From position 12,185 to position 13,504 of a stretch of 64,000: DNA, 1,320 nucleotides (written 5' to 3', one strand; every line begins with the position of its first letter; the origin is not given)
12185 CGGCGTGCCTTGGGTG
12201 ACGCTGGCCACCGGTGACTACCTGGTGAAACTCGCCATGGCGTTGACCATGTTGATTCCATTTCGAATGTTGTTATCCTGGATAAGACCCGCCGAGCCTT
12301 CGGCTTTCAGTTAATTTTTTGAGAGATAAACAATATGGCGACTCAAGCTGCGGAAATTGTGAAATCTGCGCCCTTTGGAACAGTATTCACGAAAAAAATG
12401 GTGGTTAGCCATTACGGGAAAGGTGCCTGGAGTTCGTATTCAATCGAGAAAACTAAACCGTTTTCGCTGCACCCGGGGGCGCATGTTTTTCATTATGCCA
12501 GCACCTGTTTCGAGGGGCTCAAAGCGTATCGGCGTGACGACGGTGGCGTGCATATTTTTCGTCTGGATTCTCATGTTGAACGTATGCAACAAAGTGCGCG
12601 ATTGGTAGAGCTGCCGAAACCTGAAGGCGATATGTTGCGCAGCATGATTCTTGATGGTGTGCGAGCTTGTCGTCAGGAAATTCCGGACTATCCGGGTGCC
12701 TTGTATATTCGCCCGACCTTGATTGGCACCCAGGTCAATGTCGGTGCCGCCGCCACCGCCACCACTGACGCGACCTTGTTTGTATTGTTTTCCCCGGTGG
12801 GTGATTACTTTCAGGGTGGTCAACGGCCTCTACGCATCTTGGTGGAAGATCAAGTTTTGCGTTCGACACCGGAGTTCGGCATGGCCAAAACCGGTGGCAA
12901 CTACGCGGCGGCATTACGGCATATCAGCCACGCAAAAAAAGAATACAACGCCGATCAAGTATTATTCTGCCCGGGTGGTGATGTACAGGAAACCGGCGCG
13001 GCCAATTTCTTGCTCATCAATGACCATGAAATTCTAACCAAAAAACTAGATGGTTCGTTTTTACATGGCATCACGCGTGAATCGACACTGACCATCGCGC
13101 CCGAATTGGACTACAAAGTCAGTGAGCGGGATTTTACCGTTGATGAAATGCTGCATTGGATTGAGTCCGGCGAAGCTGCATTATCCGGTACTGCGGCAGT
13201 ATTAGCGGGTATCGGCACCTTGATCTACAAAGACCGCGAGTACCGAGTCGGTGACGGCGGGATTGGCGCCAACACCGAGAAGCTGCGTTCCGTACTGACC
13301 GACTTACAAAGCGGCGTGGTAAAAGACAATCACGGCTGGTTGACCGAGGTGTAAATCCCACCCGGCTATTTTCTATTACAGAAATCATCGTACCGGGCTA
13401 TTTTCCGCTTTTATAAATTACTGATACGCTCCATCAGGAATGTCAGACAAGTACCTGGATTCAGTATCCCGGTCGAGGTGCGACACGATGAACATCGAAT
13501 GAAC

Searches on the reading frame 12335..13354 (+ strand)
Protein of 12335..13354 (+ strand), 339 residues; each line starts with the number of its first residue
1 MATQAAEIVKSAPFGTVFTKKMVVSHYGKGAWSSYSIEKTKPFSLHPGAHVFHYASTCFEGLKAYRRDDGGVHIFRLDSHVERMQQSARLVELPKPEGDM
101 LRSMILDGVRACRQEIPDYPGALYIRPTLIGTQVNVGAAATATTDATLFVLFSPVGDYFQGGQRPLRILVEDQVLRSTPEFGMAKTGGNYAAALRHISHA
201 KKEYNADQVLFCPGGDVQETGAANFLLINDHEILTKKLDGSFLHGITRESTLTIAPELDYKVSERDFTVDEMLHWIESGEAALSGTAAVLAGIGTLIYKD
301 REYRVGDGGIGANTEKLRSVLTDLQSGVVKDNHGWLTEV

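Call 25: search_protein_families(library=ncbifam, proteins=[window:12335-13354:+], max_evalue=1e-10)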
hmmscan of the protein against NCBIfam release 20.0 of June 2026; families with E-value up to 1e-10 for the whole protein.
window:12335-13354:+ (339 aa): 8 families
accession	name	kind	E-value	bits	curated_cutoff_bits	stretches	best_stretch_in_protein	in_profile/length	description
NF009897.0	PRK13357.1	equivalog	4.6e-98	328.3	307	1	4-339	15-357/358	branched-chain amino acid aminotransferase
TIGR01123.1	ilvE_II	equivalog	1.3e-88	297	250.05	1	32-339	1-313/313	branched-chain-amino-acid transaminase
NF005146.0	PRK06606.1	equivalog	2.3e-37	128.6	279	1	45-339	23-306/307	branched-chain amino acid transaminase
TIGR01122.1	ilvE_I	equivalog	3.2e-32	111.9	245.55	1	49-339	18-298/298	branched-chain-amino-acid transaminase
NF005726.0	PRK07544.1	equivalog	3.7e-22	78.8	396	1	44-296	26-266/295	branched-chain amino acid aminotransferase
NF006185.0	PRK08320.1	subfamily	3.7e-19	69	363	1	50-321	24-279/292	branched-chain amino acid aminotransferase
NF009896.0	PRK13356.1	equivalog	1.9e-16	60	262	1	22-273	6-241/287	branched-chain amino acid aminotransferase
NF005209.0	PRK06680.1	subfamily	2.6e-15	56.1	320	1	200-323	162-279/286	D-amino-acid transaminase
